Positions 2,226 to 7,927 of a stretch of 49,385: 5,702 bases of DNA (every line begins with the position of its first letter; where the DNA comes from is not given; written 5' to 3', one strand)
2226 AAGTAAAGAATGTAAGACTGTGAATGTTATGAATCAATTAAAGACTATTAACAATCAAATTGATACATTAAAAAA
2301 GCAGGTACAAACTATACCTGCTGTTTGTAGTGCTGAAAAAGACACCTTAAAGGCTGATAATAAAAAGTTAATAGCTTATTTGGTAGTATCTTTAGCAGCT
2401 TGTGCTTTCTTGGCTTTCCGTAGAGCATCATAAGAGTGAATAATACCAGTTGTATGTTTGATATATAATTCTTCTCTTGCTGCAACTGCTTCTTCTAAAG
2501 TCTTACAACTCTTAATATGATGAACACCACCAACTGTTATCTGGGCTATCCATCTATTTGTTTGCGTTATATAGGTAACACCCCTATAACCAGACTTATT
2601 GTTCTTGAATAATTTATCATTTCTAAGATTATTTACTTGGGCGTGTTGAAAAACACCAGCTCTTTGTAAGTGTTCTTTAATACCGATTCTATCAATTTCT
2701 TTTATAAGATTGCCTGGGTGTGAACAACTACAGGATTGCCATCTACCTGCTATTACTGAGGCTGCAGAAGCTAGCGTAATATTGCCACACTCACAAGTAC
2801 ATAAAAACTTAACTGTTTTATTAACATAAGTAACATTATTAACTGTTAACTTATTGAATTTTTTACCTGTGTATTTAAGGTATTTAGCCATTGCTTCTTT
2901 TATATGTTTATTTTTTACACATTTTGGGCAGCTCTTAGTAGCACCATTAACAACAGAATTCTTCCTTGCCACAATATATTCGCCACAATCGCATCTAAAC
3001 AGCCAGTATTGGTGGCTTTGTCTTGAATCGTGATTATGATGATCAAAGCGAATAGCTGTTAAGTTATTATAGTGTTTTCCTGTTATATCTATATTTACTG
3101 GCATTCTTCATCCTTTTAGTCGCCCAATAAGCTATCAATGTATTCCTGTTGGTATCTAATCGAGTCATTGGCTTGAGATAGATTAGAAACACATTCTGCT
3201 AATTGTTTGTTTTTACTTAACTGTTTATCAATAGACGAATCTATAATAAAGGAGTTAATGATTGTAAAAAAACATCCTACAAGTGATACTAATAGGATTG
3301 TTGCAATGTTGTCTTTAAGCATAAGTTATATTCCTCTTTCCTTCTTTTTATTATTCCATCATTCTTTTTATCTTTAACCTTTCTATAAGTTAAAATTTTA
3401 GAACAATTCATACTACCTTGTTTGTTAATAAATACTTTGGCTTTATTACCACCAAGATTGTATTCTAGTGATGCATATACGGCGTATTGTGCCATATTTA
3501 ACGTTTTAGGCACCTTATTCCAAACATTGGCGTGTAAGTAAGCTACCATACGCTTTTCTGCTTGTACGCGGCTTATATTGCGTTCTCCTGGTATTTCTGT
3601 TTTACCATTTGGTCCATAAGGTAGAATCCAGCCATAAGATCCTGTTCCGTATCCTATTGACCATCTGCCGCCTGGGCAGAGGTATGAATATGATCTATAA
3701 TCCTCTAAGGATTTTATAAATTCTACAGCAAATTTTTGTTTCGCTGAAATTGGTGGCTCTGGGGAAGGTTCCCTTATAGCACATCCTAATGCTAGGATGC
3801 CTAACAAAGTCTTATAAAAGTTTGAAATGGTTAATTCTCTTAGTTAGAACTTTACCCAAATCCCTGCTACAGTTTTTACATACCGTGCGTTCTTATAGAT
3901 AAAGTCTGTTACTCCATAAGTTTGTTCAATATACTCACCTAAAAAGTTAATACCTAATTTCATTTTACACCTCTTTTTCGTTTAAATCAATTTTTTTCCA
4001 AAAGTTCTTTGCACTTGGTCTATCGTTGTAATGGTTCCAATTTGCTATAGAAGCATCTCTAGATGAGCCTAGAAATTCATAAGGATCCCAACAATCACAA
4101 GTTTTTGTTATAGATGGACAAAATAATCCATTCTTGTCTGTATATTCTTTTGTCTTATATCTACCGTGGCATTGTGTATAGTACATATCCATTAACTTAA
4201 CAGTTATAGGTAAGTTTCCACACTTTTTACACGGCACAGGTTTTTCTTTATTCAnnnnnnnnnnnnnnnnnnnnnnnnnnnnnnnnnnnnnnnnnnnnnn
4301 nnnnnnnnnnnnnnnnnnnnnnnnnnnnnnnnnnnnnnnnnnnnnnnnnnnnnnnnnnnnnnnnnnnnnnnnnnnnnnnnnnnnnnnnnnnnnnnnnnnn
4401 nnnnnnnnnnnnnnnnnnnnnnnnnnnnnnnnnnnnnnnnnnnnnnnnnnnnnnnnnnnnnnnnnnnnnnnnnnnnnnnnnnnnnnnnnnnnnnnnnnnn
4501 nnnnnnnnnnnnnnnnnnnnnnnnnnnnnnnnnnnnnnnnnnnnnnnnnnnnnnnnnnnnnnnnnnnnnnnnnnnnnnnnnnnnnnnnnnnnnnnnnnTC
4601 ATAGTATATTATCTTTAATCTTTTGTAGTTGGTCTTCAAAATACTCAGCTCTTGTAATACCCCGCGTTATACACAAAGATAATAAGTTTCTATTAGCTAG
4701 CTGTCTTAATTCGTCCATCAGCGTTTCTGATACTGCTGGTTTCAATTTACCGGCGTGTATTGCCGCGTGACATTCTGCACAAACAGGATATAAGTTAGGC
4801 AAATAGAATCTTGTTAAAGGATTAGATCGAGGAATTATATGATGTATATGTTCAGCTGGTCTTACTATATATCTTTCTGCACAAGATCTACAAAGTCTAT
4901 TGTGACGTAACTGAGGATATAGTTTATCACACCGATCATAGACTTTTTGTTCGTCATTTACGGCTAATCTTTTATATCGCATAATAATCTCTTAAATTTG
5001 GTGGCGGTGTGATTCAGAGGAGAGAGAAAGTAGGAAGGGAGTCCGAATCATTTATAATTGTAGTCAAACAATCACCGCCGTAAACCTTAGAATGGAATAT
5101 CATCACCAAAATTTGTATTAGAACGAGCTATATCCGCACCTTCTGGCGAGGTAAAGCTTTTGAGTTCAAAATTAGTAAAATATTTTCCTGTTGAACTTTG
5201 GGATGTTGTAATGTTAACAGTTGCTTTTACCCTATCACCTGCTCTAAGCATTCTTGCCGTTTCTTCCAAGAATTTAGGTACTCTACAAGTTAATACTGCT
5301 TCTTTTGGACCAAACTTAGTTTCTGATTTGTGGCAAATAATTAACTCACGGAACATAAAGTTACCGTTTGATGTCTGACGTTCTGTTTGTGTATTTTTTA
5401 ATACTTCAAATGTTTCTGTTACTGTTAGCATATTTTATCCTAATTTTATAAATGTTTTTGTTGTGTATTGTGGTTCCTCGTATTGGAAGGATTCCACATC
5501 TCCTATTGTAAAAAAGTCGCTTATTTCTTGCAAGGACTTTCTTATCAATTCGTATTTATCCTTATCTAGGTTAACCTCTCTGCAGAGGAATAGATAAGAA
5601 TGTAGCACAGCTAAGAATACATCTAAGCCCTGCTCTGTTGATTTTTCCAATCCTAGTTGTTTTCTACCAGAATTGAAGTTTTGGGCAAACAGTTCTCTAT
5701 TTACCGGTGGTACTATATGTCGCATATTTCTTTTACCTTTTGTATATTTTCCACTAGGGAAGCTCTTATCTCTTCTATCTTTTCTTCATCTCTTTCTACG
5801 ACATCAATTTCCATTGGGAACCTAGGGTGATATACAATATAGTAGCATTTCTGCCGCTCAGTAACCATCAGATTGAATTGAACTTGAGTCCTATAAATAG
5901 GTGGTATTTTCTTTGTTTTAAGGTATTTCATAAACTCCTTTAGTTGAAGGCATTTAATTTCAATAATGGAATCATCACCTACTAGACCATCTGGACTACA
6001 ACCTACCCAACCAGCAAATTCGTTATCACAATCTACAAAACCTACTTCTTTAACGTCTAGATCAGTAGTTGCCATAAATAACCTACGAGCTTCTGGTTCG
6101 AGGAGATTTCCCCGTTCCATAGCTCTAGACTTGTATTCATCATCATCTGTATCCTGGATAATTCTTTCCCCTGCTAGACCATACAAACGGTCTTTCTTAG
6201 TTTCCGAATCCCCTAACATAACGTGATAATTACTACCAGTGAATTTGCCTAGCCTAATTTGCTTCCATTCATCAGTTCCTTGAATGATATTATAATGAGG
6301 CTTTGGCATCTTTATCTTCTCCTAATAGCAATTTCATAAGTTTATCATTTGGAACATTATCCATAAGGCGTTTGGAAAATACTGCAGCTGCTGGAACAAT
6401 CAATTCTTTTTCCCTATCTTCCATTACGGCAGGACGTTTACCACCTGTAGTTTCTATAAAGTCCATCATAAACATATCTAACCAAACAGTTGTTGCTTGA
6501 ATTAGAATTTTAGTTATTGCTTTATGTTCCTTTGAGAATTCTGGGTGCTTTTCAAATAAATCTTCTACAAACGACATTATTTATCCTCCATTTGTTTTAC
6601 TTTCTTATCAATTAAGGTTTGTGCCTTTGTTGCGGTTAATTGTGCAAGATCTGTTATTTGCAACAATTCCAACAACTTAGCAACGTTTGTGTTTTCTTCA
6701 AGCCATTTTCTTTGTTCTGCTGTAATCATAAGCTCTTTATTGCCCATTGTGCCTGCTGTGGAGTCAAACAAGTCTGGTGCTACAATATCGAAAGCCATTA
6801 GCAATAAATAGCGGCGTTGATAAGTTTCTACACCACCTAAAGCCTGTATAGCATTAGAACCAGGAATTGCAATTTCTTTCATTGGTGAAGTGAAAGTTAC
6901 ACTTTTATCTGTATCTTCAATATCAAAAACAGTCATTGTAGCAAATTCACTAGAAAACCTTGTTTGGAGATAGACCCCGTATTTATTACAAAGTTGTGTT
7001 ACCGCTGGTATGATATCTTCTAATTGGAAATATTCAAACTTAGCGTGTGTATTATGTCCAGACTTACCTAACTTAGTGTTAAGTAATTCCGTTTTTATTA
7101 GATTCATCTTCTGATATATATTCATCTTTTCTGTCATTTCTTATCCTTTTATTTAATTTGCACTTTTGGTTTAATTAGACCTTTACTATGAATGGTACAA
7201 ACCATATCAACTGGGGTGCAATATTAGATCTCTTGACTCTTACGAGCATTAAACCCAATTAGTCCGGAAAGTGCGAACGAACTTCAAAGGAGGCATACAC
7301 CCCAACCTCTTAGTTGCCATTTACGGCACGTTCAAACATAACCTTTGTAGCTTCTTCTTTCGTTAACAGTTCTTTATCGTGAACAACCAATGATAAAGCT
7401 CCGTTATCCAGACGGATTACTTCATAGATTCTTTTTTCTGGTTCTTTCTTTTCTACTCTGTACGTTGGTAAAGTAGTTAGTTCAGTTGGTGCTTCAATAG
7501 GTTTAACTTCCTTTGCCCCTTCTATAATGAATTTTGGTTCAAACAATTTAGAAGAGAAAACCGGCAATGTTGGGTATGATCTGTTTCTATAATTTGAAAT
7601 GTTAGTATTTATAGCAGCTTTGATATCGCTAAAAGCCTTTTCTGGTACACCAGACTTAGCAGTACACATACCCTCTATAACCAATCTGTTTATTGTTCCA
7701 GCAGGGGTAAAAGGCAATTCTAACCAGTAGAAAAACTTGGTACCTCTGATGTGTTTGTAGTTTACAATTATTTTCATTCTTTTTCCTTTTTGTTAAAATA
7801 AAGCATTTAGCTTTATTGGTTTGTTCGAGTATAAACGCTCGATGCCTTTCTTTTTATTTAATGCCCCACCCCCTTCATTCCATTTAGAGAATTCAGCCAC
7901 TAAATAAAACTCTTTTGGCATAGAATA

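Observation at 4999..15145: Dispersed family of ACCA-terminated tRNA-like RNAs placed just upstream of ribosome-binding sites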

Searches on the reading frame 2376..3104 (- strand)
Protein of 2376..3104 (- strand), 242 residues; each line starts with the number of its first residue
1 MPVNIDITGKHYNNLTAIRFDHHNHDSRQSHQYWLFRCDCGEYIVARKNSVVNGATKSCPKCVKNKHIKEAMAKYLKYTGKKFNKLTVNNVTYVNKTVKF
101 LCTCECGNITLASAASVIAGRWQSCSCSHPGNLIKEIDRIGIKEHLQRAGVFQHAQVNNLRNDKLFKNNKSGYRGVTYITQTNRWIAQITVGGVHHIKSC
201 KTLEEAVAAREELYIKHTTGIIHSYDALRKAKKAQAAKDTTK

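Call 72: search_protein_families(library=pfam, proteins=[window:2376-3104:-], max_evalue=0.01)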
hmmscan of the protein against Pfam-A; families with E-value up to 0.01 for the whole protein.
window:2376-3104:- (242 aa): 2 families
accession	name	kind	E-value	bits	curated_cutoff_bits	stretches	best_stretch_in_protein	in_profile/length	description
PF00847.26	AP2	-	0.00048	20.8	33.3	1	171-205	1-37/54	AP2 domain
PF09082.15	DUF1922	-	0.0093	16.6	30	1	33-71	2-35/56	Domain of unknown function (DUF1922)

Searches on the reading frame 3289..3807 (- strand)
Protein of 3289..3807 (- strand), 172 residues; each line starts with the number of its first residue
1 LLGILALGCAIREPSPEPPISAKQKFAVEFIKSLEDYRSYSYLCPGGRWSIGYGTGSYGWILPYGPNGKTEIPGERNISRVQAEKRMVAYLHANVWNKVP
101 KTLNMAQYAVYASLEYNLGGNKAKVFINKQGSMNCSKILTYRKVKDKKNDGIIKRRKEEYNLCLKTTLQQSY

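Call 72: search_protein_families(library=pfam, proteins=[window:3289-3807:-], max_evalue=0.01)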
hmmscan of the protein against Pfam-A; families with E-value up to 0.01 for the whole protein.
window:3289-3807:- (172 aa): 1 family
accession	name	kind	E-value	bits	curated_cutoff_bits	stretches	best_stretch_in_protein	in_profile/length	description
PF00959.24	Phage_lysozyme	-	2.6e-10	41.1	22.3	1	32-159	1-125/125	Phage lysozyme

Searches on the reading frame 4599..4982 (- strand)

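Call 11: search_protein_families(library=phrogs, proteins=[window:4599-4982:-], max_evalue=0.001)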
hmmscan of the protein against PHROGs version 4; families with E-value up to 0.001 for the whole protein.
window:4599-4982:- (127 aa): 8 families
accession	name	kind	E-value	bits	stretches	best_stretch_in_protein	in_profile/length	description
phrog_144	-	DNA, RNA and nucleotide metabolism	1.4e-11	45.3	1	25-85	81-142/175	HNH endonuclease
phrog_5956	-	DNA, RNA and nucleotide metabolism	4.4e-11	43.6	1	13-100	44-132/138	HNH endonuclease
phrog_2323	-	DNA, RNA and nucleotide metabolism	2.5e-09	38.1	1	24-76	31-84/113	HNH endonuclease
phrog_119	-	DNA, RNA and nucleotide metabolism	2.5e-09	37.5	1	26-86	201-265/443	HNH endonuclease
phrog_589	-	DNA, RNA and nucleotide metabolism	1.4e-05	26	1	25-77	88-140/179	HNH endonuclease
phrog_6050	-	DNA, RNA and nucleotide metabolism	0.00016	21.6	1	20-114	303-389/402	HNH endonuclease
phrog_4581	-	head and packaging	0.00031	21.2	1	26-77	63-110/395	terminase small subunit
phrog_1271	-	DNA, RNA and nucleotide metabolism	0.00081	19.9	0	42-85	284-325/361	HNH endonuclease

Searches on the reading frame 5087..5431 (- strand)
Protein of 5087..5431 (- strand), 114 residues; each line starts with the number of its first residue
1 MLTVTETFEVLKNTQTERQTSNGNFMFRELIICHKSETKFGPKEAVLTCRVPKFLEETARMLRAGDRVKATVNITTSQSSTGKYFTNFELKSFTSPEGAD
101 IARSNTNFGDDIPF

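Call 11: search_protein_families(library=phrogs, proteins=[window:5087-5431:-], max_evalue=0.001)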
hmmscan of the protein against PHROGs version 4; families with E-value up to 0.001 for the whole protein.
window:5087-5431:- (114 aa): 0 families

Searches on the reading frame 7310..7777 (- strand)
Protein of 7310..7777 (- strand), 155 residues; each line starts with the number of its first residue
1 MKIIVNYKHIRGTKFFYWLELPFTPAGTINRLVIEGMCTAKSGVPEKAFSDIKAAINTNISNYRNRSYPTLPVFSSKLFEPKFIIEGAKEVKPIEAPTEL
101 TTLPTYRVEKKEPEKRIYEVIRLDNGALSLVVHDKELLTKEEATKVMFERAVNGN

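Call 72: search_protein_families(library=pfam, proteins=[window:7310-7777:-], max_evalue=0.01)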
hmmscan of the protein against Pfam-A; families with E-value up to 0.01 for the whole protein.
window:7310-7777:- (155 aa): 0 families
